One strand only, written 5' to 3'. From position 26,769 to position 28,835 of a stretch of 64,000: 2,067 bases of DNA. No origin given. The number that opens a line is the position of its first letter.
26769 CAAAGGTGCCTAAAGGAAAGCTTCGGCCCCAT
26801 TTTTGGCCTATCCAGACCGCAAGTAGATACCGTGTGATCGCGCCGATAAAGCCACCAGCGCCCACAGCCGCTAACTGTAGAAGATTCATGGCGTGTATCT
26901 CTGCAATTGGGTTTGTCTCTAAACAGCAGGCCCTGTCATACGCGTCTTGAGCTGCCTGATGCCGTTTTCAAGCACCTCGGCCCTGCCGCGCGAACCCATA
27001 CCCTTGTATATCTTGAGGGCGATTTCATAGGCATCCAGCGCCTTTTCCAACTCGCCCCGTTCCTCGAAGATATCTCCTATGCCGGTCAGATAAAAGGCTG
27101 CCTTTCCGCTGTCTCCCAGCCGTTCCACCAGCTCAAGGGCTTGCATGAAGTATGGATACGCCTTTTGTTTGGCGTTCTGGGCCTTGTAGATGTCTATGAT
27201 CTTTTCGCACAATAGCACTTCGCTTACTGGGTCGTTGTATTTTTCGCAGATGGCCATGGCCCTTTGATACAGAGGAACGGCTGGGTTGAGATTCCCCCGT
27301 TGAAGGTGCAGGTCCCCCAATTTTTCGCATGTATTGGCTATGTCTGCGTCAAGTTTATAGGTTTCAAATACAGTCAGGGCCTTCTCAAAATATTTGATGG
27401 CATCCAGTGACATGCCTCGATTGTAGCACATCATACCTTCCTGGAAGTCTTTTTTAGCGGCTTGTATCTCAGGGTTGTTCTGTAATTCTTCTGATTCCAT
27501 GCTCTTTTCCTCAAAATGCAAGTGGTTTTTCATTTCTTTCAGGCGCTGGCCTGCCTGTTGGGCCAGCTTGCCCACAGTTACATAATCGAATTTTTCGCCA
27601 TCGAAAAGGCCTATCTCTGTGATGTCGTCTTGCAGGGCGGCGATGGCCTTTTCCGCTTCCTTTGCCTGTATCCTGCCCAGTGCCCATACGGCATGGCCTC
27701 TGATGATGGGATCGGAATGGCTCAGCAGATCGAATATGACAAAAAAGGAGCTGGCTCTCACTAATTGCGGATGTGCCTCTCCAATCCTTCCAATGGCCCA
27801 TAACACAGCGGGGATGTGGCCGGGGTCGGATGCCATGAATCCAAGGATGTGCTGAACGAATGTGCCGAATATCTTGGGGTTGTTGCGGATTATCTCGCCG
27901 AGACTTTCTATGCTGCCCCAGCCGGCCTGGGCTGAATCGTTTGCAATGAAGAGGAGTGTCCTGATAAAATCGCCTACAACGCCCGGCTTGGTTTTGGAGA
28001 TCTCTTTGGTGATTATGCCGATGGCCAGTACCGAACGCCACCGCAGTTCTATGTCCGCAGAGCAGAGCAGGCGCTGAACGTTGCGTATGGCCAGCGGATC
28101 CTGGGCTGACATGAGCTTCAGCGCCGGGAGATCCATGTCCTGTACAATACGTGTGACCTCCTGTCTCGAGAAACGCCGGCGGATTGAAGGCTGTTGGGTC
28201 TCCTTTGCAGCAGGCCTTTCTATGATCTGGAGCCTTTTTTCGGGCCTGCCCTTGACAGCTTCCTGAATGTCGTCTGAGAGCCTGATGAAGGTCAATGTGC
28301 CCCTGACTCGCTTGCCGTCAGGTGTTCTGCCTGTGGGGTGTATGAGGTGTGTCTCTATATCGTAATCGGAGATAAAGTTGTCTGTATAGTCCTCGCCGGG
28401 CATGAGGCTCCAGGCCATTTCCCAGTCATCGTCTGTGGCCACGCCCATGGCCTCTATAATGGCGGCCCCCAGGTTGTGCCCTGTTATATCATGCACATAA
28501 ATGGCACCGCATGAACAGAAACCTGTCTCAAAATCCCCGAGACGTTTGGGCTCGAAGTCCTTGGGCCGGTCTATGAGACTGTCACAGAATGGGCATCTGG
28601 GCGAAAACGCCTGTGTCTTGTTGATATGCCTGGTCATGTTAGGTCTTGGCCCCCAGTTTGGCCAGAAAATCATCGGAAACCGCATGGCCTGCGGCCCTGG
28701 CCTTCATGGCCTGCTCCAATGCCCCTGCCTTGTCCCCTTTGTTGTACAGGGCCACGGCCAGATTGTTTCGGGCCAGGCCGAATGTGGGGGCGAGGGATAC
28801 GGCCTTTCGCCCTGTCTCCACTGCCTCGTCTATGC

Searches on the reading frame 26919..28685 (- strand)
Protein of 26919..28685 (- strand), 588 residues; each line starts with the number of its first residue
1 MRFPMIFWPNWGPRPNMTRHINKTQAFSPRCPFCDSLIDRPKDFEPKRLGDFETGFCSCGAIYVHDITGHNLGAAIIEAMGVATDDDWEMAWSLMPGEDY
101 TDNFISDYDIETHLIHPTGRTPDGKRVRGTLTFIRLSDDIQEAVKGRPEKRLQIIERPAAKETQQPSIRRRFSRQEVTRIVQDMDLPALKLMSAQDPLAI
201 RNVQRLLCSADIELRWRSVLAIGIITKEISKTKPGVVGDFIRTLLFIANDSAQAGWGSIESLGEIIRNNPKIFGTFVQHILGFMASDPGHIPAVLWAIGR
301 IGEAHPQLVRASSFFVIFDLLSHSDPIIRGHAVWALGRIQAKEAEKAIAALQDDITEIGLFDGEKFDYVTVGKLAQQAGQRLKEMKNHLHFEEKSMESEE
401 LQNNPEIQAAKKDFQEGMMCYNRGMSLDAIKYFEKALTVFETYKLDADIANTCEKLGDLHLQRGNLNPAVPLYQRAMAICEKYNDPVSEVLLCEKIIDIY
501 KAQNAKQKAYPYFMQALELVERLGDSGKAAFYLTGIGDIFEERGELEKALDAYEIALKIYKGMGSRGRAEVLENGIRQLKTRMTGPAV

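Call 33: search_protein_families(library=ncbifam, proteins=[window:26919-28685:-], max_evalue=0.00001)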
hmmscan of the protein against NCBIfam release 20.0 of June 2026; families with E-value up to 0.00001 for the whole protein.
window:26919-28685:- (588 aa): 4 families
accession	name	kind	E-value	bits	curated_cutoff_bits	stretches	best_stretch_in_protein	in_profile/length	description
NF045662.1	DVU0298_fam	equivalog_domain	1.5e-44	152.1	75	1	177-378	2-211/213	DVU0298 family protein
NF053520.1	HK_Porph_FimS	equivalog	2.1e-09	36.2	600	1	417-563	91-237/618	sensor histidine kinase FimS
NF041717.1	HaaA_phane_TPR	equivalog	2.3e-07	29.3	1125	0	423-536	765-878/882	cyclophane-containing RiPP biosynthesis TPR protein HaaT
NF053617.1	SARPRegAfsRStmc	equivalog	1.6e-06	26.4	1430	0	425-571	831-977/986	SARP-family global regulator AfsR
